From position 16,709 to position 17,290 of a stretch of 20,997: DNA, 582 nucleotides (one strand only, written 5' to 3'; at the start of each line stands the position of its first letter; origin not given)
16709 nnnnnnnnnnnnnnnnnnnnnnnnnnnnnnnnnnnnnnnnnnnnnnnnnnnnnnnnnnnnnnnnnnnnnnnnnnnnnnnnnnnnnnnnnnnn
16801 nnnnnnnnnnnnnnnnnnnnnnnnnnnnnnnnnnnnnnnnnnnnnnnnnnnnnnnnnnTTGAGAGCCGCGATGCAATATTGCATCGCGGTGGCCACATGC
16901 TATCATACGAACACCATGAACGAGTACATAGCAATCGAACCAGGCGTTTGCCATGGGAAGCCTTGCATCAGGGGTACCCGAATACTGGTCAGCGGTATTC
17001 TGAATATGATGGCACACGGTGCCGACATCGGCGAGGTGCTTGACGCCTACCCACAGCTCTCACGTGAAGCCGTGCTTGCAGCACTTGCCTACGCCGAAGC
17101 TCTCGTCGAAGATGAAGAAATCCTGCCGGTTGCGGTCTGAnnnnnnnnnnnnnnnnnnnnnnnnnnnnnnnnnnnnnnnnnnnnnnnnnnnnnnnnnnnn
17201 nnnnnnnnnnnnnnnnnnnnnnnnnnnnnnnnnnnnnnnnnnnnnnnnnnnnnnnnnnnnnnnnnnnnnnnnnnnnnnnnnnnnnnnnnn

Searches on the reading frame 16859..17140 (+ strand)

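Call 61: search_protein_families(library=pfam, proteins=[window:16859-17140:+], max_evalue=0.00001)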
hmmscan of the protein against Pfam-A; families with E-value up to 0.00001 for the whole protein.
window:16859-17140:+ (93 aa): 1 family
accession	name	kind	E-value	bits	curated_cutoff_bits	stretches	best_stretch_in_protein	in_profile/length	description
PF04255.20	DUF433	-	1e-23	83.4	23.6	1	24-79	1-56/56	Protein of unknown function (DUF433)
